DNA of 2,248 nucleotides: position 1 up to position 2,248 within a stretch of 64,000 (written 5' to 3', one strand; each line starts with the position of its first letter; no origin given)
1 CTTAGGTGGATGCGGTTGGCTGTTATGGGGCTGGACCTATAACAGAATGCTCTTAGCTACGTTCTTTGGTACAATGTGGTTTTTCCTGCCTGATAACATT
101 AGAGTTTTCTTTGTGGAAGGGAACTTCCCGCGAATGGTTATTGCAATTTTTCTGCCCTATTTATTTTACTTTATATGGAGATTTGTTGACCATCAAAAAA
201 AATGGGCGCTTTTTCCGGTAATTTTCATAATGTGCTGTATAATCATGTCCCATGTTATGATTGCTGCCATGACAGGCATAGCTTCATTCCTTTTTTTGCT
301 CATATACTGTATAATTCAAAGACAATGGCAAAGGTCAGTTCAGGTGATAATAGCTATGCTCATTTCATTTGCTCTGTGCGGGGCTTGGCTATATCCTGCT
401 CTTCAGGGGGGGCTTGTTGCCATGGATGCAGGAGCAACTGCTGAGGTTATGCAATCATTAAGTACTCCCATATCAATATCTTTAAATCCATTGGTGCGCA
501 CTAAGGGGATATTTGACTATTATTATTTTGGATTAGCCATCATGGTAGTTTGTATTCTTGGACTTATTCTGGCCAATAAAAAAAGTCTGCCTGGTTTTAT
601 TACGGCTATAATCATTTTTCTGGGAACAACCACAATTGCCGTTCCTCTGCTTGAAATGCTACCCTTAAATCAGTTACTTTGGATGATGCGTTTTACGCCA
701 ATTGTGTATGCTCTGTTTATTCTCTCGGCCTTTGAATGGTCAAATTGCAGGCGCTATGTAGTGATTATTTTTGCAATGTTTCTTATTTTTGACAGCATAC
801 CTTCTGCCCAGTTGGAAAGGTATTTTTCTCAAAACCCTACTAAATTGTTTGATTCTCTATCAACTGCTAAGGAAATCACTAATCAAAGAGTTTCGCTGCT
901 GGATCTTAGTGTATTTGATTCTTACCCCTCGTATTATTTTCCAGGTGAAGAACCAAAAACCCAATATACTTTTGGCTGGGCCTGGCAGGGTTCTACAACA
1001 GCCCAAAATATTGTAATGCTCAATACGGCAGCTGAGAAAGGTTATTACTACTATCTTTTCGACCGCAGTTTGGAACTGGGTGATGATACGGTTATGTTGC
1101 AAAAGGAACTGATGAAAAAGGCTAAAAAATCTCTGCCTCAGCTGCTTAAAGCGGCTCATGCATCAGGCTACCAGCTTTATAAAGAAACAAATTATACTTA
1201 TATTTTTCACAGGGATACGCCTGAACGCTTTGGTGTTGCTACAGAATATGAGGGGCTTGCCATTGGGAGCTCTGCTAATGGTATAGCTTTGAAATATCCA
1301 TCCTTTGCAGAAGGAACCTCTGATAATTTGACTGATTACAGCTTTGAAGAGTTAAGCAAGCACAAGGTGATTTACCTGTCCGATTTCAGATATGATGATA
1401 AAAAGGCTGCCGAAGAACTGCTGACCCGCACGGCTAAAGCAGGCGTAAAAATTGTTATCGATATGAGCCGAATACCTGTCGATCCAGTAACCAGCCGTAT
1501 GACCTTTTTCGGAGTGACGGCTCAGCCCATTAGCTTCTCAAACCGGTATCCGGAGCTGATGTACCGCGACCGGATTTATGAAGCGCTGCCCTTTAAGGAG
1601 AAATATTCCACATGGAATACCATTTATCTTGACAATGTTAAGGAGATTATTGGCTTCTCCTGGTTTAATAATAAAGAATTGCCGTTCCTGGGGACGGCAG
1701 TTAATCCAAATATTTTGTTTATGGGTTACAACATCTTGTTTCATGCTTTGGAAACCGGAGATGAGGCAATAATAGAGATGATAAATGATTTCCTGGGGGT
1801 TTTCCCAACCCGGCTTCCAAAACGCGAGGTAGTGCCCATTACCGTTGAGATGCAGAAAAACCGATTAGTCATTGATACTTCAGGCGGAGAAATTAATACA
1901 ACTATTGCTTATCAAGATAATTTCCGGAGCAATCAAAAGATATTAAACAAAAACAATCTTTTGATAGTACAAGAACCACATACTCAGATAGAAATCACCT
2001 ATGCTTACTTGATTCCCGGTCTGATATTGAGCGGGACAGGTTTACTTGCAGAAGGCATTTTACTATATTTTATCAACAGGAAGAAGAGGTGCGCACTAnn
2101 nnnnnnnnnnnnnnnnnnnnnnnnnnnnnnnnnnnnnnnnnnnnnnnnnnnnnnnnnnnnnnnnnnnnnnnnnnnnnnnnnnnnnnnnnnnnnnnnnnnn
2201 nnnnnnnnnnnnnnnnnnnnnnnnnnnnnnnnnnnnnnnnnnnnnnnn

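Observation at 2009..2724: Two different proteins in the locus end in the same G-T-G + TM + RK(K/R)R tail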

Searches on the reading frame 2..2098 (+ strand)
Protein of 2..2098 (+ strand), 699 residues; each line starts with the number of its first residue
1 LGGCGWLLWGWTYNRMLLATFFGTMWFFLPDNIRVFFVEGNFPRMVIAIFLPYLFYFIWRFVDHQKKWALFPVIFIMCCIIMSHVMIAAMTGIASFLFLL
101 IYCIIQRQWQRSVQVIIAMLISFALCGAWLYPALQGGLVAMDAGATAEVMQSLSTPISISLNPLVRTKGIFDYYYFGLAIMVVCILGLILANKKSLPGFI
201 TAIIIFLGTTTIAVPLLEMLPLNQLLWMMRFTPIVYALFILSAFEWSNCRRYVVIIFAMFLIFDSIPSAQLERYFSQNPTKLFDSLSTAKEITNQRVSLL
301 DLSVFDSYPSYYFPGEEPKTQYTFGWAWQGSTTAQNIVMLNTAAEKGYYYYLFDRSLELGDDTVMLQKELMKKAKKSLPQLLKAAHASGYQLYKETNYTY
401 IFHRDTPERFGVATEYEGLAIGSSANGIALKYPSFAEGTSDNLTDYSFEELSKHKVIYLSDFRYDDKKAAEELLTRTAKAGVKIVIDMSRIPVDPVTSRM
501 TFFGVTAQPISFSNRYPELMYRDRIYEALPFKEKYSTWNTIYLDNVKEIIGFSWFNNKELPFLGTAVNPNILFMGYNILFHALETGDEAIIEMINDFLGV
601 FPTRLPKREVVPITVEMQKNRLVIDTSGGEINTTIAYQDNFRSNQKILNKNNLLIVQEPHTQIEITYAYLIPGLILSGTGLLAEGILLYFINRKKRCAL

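Call 3: search_protein_families(library=ncbifam, proteins=[window:47-2098:+], max_evalue=0.01)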
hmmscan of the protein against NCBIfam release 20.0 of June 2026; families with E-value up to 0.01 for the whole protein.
window:47-2098:+ (684 aa): 0 families

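Call 4: search_protein_families(library=pfam, proteins=[window:47-2098:+], max_evalue=0.01)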
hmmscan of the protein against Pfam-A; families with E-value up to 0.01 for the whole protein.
window:47-2098:+ (684 aa): 3 families
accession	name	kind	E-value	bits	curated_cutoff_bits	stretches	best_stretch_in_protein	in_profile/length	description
PF10131.15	PTPS_related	-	6.4e-182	606.7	26.4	1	2-566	52-621/621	6-pyruvoyl-tetrahydropterin synthase related domain; membrane protein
PF11193.13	DUF2812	-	1.4e-05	25.8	27.8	0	428-474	25-71/110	Protein of unknown function (DUF2812)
PF19554.4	DUF6077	-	0.0013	18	27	1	30-114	262-350/354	Family of unknown function (DUF6077)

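Call 7: find_homologous_proteins(query=window:2-2098:+, max_evalue=1e-10)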
Query window:2-2098:+ (699 aa): 330 proteins with E <= 1e-10 among 8000 candidates; the best 120 are listed.
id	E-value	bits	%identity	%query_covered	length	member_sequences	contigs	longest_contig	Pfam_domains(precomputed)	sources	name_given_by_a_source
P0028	0.0e+0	1597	100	100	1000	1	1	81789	PF10131.16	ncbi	-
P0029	0.0e+0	1351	84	100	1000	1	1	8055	PF10131.16,PF01242.25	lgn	-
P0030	0.0e+0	1321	81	100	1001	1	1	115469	PF10131.16,PF01242.25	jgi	-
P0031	0.0e+0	1222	74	100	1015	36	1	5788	PF10131.16,PF01242.25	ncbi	-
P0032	0.0e+0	1212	73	100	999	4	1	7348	PF10131.16,PF01242.25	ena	-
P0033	0.0e+0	1202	74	100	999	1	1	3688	PF10131.16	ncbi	-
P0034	0.0e+0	1200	72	100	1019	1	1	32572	PF10131.16,PF01242.25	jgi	-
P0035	0.0e+0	1090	65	100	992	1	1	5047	PF10131.16,PF01242.25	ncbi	-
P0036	0.0e+0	1084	65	98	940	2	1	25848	PF10131.16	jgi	-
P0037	0.0e+0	1067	65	99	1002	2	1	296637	PF10131.16,PF01242.25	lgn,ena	-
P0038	0.0e+0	1060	64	99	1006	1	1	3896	PF10131.16,PF01242.25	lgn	-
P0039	0.0e+0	1050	64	100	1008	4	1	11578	PF10131.16,PF01242.25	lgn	-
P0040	0.0e+0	1047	64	100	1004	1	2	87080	PF10131.16,PF01242.25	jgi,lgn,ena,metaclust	metaclust:\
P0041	0.0e+0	1047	62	100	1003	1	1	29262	PF10131.16,PF01242.25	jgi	-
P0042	0.0e+0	1045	63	100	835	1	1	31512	PF10131.16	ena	-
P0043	0.0e+0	1041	63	100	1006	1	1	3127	PF10131.16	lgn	-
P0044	0.0e+0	1041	62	100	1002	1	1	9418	PF10131.16,PF01242.25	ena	-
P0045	0.0e+0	1039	63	99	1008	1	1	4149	PF10131.16,PF01242.25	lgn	-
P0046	0.0e+0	1032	61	100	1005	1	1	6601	PF10131.16,PF01242.25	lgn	-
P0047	0.0e+0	1026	63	99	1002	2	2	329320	PF10131.16,PF01242.25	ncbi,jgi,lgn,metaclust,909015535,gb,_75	metaclust:\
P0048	0.0e+0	1026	62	100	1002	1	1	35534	PF10131.16,PF01242.25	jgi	-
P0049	0.0e+0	1024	62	99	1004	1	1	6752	PF10131.16,PF01242.25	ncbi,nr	ncbi:MAG: 6-pyruvoyl-tetrahydropterin synthase-related protein [Eubacteriales bacterium]|nr:6-pyruvo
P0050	0.0e+0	1021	62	99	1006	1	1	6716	PF10131.16,PF01242.25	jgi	jgi:6-pyruvoyl tetrahydropterin synthase-like protein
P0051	0.0e+0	1015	61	98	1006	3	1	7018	PF10131.16,PF01242.25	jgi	-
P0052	0.0e+0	1013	62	99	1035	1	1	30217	PF10131.16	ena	-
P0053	5.4e-296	1002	62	100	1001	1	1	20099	PF10131.16,PF01242.25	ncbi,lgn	-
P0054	1.3e-295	1000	61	100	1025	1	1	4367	PF10131.16,PF01242.25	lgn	-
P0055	3.4e-295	999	59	100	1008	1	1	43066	PF10131.16,PF01242.25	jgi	jgi:6-pyruvoyl tetrahydropterin synthase-like protein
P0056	3.3e-293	992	60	99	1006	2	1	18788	PF10131.16,PF01242.25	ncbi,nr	ncbi:MAG: 6-pyruvoyl-tetrahydropterin synthase-related protein [Eubacteriales bacterium]|nr:6-pyruvo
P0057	2.0e-292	990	60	100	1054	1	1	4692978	PF10131.16,PF01242.25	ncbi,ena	-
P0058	1.2e-291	987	60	99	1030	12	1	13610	PF10131.16,PF01242.25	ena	-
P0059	1.2e-289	981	60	99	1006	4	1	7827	PF10131.16,PF01242.25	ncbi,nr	ncbi:MAG: 6-pyruvoyl-tetrahydropterin synthase-related protein [Eubacteriales bacterium]|nr:6-pyruvo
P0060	9.3e-289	978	59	100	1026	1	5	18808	PF10131.16,PF01242.25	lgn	-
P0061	1.8e-285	967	58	99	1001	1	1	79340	PF10131.16,PF01242.25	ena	-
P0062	7.0e-277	939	57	100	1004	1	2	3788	PF10131.16,PF01242.25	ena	-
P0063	1.6e-276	937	57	99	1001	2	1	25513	PF10131.16,PF01242.25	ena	-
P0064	4.4e-270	916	56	100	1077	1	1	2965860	PF10131.16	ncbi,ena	-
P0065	2.3e-263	894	55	99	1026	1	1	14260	PF10131.16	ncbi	ncbi:6-pyruvoyl-tetrahydropterin synthase-related protein [Bacillota bacterium]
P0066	1.1e-253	862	64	82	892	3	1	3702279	PF10131.16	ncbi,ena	-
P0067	3.4e-253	860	54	95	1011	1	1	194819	PF10131.16,PF01242.25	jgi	-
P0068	2.0e-250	851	53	96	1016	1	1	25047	PF10131.16,PF01242.25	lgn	-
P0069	2.1e-249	848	54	96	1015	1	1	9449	PF10131.16,PF01242.25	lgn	-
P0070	1.1e-247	842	53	99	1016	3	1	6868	PF10131.16,PF01242.25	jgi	-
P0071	1.7e-244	831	51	99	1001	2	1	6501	PF10131.16,PF01242.25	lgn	-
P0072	7.1e-243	826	53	100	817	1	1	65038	PF10131.16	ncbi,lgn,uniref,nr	ncbi:putative membrane protein [Ruminiclostridium sufflavum DSM 19573]|uniref:Putative membrane prot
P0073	5.6e-242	823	51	100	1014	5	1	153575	PF10131.16,PF01242.25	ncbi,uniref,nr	ncbi:6-pyruvoyl-tetrahydropterin synthase-related protein [Clostridium guangxiense]|uniref:6-pyruvoy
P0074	1.7e-241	822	51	99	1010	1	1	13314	PF10131.16,PF01242.25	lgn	-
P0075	5.1e-241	820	52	96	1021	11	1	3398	PF10131.16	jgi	-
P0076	1.3e-240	819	51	100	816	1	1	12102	PF10131.16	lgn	-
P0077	1.4e-240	819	50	99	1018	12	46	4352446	PF10131.16,PF01242.25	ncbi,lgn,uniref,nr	ncbi:6-pyruvoyl-tetrahydropterin synthase-related protein [Clostridium autoethanogenum]|uniref:6-pyr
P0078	2.5e-238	811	51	100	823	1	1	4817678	PF10131.16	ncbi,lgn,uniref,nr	ncbi:6-pyruvoyl tetrahydrobiopterin synthase [Ruminiclostridium herbifermentans]|uniref:6-pyruvoyl t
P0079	1.7e-237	808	51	99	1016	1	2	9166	PF10131.16,PF01242.25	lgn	-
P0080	1.8e-237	808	50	99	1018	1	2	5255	PF10131.16,PF01242.25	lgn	-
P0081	5.5e-237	807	50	100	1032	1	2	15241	PF10131.16,PF01242.25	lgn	-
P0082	6.5e-237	806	50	100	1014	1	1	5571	PF10131.16,PF01242.25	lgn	-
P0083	7.4e-237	806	50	99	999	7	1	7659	PF10131.16,PF01242.25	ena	-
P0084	8.4e-237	806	51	100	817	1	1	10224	PF10131.16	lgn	-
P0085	1.3e-236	805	50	100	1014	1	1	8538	PF10131.16,PF01242.25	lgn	-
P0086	2.9e-236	804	50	100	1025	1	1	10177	PF10131.16,PF01242.25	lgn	-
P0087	4.8e-236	804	50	99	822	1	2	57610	PF10131.16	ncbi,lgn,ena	-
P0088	4.3e-235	800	50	96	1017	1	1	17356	PF10131.16,PF01242.25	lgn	-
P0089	2.5e-234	798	49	100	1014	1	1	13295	PF10131.16,PF01242.25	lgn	-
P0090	2.2e-233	795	50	99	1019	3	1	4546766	PF10131.16,PF01242.25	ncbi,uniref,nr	ncbi:6-pyruvoyl-tetrahydropterin synthase-related protein [Inconstantimicrobium mannanitabidum]|unir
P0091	3.3e-233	794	50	100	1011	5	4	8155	PF10131.16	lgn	-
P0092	2.9e-232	791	61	78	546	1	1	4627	PF10131.16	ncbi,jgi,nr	ncbi:MAG TPA: 6-pyruvoyl-tetrahydropterin synthase-related protein, partial [Anaerovoracaceae bacter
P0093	3.3e-232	791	50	100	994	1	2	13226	PF10131.16,PF01242.25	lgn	-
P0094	7.5e-232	790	51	99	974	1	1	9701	PF10131.16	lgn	-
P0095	6.7e-231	787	50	97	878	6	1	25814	PF10131.16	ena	-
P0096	1.2e-230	786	50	97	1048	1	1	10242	PF10131.16,PF01242.25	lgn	-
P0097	4.0e-230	784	49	100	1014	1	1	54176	PF10131.16,PF01242.25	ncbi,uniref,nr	ncbi:6-pyruvoyl-tetrahydropterin synthase-related protein [Cellulosilyticum sp. I15G10I2]|uniref:6-p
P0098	4.5e-228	777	49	99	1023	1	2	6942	PF10131.16,PF01242.25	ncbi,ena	-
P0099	6.9e-228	777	48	100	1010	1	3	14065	PF10131.16,PF01242.25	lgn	-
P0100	1.7e-227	775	48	100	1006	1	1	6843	PF10131.16,PF01242.25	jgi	-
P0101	4.3e-227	774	49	97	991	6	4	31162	PF10131.16,PF01242.25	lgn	-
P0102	1.7e-226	772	49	97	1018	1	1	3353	PF10131.16,PF01242.25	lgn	-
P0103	1.5e-224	766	50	98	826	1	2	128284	PF10131.16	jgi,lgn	jgi:Predicted integral membrane protein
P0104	1.8e-224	765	48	100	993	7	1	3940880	PF10131.16,PF01242.25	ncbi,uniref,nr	ncbi:6-pyruvoyl-tetrahydropterin synthase-related protein [Clostridium acetobutylicum]|uniref:6-carb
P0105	2.5e-222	758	48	99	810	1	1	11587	PF10131.16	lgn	-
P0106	3.3e-222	758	46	98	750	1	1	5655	PF10131.16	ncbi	ncbi:MAG: 6-pyruvoyl-tetrahydropterin synthase-related protein [Oscillospiraceae bacterium]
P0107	4.4e-221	754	47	98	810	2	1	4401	PF10131.16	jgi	jgi:uncharacterized membrane protein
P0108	2.9e-220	751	47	100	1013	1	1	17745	PF10131.16,PF01242.25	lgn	-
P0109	1.1e-218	746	47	100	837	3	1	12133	PF10131.16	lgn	-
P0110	6.3e-218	744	48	97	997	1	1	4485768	PF10131.16,PF01242.25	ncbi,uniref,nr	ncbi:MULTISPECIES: 6-pyruvoyl-tetrahydropterin synthase-related protein [Clostridium]|uniref:6-pyruv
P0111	1.8e-217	742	48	99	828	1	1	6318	PF10131.16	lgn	-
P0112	2.9e-217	741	48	100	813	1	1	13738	PF10131.16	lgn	-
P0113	4.3e-217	741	47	100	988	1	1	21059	PF10131.16,PF01242.25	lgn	-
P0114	6.3e-217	740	48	100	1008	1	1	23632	PF10131.16,PF01242.25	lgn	-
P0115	7.4e-217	740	48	98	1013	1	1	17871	PF10131.16,PF01242.25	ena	-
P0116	7.4e-217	740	47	99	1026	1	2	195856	PF10131.16,PF01242.25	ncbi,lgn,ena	-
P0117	1.3e-216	739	49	99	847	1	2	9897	PF10131.16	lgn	-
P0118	9.7e-216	736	48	99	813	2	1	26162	PF10131.16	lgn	-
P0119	3.5e-215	735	48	99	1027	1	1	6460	PF10131.16,PF01242.25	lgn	-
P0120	4.6e-214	731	48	100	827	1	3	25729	PF10131.16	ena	-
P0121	1.8e-213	729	47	100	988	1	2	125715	PF10131.16,PF01242.25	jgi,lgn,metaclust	metaclust:\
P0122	2.0e-213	729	48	99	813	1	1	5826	PF10131.16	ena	-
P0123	2.9e-213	728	48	99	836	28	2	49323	PF10131.16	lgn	-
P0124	3.4e-213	728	48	100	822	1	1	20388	PF10131.16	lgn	-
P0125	3.5e-213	728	47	99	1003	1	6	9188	PF10131.16,PF01242.25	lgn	-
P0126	7.4e-213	727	47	99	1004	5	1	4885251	PF10131.16,PF01242.25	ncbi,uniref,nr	ncbi:6-pyruvoyl-tetrahydropterin synthase-related protein [Clostridium felsineum]|uniref:6-pyruvoyl-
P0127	1.1e-212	726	49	95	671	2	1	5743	PF10131.16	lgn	-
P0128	2.7e-212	725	47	98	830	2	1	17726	PF10131.16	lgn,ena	-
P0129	2.9e-212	725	48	99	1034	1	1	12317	PF10131.16,PF01242.25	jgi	jgi:6-pyruvoyl tetrahydropterin synthase-like protein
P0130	1.2e-211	723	49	99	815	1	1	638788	PF10131.16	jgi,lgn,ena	jgi:uncharacterized membrane protein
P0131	1.8e-211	722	47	98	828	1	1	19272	PF10131.16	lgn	-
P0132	2.7e-211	722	47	99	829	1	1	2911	PF10131.16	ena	-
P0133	3.8e-211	721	47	99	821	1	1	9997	PF10131.16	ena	-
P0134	3.9e-211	721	46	97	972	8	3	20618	PF10131.16,PF01242.25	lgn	-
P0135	7.5e-211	720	46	99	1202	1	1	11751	PF10131.16,PF01242.25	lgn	-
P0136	1.4e-210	719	48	99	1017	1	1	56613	PF10131.16,PF01242.25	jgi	-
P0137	1.7e-210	719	48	99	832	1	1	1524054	PF10131.16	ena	-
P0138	3.1e-210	718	47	100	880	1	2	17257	PF10131.16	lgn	-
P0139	5.5e-210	717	47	99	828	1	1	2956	PF10131.16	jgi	jgi:uncharacterized membrane protein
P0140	5.9e-210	717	49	98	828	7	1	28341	PF10131.16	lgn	-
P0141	6.8e-210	717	47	99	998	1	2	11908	PF10131.16,PF01242.25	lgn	-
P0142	3.5e-209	715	46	99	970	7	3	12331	PF10131.16,PF01242.25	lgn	-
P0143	4.3e-209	714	46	100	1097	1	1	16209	PF10131.16,PF01242.25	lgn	-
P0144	6.5e-209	714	46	99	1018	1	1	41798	PF10131.16,PF01242.25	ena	-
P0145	8.0e-209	714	46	100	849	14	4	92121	PF10131.16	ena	-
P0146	3.8e-208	711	46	100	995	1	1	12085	PF10131.16,PF01242.25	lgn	-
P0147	4.4e-206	705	46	99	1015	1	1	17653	PF10131.16,PF01242.25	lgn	-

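Call 32: predict_structure(alignment_id=A2)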
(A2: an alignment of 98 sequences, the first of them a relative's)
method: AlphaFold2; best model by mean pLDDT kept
length: 1000 residues; sequences in the alignment: 98
mean_pLDDT: 84.9   pTM: 0.73
mean pLDDT of the five models: 84.9, 84.1, 84.1, 82.7, 82.6
residues with pLDDT >= 90: 545; 70-90: 325; 50-70: 76; < 50: 54
segments of 3 or more residues with pLDDT < 50: 128-130, 148-190
pLDDT, mean of each block of 10 residues (from residue 1): 86 68 69 91 85 93 87 88 93 92 87 81 48 57 51 37 37 37 42 72 95 94 84 89 91 86 71 94 94 95 95 90 94 88 93 96 90 97 92 94 90 94 94 73 60 77 79 78 92 89 90 81 75 92 88 89 89 75 88 93 74 88 77 76 90 94 93 90 96 93 95 94 88 91 91 94 92 95 94 81 91 91 91 85 93 92 92 93 89 93 92 91 91 90 90 90 90 94 94 66
secondary structure, 60 per line:
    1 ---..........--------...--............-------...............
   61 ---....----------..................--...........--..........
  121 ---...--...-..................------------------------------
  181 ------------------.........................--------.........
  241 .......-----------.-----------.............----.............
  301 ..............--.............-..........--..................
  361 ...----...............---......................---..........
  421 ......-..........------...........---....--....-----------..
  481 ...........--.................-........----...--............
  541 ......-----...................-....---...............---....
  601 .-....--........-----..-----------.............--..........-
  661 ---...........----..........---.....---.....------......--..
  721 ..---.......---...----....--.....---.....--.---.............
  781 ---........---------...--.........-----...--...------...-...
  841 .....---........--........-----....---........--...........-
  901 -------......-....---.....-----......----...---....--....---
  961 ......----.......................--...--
elements in order (helices of 4 or more, strands of 3 or more residues): E4-13 E27-38 H46-60 H78-95 E98-108 E111-116 H117-120 E124-126 E129-131 H133-150 H199-223 H232-247 H271-283 H288-314 H317-329 H331-340 H343-363 H368-382 H386-407 H411-426 H428-437 H444-454 H458-461 H464-467 H479-491 H494-510 H512-519 H529-546 H552-570 H572-575 H579-593 E597-601 H603-606 H609-616 H635-647 H650-659 E664-668 H669-674 H679-688 E692-696 E700-704 E711-716 E719-722 H726-732 E736-738 H749-753 E757-761 H768-780 E784-788 E801-803 E806-814 E820-822 E825-827 E838-845 E849-856 E859-866 E872-875 H879-886 H889-899 E908-913 E915-918 E922-926 E932-937 E942-944 E948-951 E954-957 E961-966 H971-993

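Call 36: fold_search(model_id=the predicted structure, library=pdb)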
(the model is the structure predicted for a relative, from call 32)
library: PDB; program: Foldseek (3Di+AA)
matches with E <= 10: 311; with E <= 0.001: 21
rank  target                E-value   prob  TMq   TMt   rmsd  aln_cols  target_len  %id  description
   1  6w98_A                2.1e-07  1.00  0.36  0.29   9.7       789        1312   12  Single-Particle Cryo-EM Structure of Arabinofuranosyltransferase AftD from Mycobacteria (released 2020-05-13)
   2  6wby                  4.0e-07  1.00  0.33  0.28  11.6       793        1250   12  Single-Particle Cryo-EM Structure of Arabinofuranosyltransferase AftD from Mycobacteria, Mutant R1389S Class 2 (released 2020-05-13)
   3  6wbx                  1.0e-05  1.00  0.33  0.27  11.6       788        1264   10  Single-Particle Cryo-EM Structure of Arabinofuranosyltransferase AftD from Mycobacteria, Mutant R1389S Class 1 (released 2020-05-13)
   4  6gxc_A                1.2e-05  1.00  0.32  0.42   9.0       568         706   12  Bacterial oligosaccharyltransferase PglB in complex with an inhibitory peptide and a reactive lipid-linked oligosaccha (released 2018-11-14)
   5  5ogl_A                1.4e-05  1.00  0.31  0.42   9.0       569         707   12  Structure of bacterial oligosaccharyltransferase PglB in complex with an acceptor peptide and an lipid-linked oligosac (released 2017-10-25)
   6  7zlg_A                3.1e-05  1.00  0.35  0.50   9.3       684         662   12  Cryo-EM structure of C-mannosyltransferase CeDPY19, in complex with acceptor peptide and bound to CMT2-Fab and anti-Fa (released 2023-01-11)
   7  3rce_A                5.1e-05  1.00  0.31  0.43  10.8       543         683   12  Bacterial oligosaccharyltransferase PglB (released 2011-06-15)
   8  7oci_F                6.9e-05  1.00  0.34  0.50  10.8       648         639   10  Cryo-EM structure of yeast Ost6p containing oligosaccharyltransferase complex (released 2022-02-16)
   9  8age_A                1.3e-04  1.00  0.33  0.48  10.3       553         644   12  Structure of yeast oligosaccharylransferase complex with acceptor peptide bound (released 2022-12-07)
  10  5f15                  1.4e-04  1.00  0.33  0.54   9.9       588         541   12  Crystal Structure of ArnT from Cupriavidus metallidurans bound to Undecaprenyl phosphate (released 2016-02-17)
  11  9n9j_I                2.0e-04  1.00  0.34  0.46  12.8       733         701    9  Structure of a GRP94 folding intermediate engaged with a CCDC134- and FKBP11-bound secretory translocon (released 2025-11-19)
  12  8pn9_A                2.6e-04  1.00  0.34  0.49   9.1       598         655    9  Structure of human oligosaccharyltransferase OST-A complex bound to NGI-1 (released 2024-05-08)
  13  6ftg_5                2.9e-04  1.00  0.33  0.48  11.8       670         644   10  Subtomogram average of OST-containing ribosome-translocon complexes from canine rough microsomal membranes (released 2018-03-21)
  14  7zli_A                3.2e-04  1.00  0.34  0.49   9.9       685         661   12  Cryo-EM structure of C-mannosyltransferase CeDPY19, in complex with Dol25-P-Man and bound to CMT2-Fab and anti-Fab nan (released 2023-01-11)
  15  3i2b_G                3.5e-04  1.00  0.10  0.60   5.7       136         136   17  The crystal structure of human 6 Pyruvoyl Tetrahydrobiopterin Synthase (released 2009-07-28)
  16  3i2b_A                3.8e-04  1.00  0.10  0.60   5.6       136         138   17  The crystal structure of human 6 Pyruvoyl Tetrahydrobiopterin Synthase (released 2009-07-28)
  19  3i2b_C                7.1e-04  1.00  0.09  0.55   6.0       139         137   17  The crystal structure of human 6 Pyruvoyl Tetrahydrobiopterin Synthase (released 2009-07-28)
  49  3jyg_A                1.7e-01  1.00  0.09  0.42   8.1       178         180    8  Crystal structure of uncharacterized protein WS1659 from Wolinella succinogenes (released 2009-10-13)
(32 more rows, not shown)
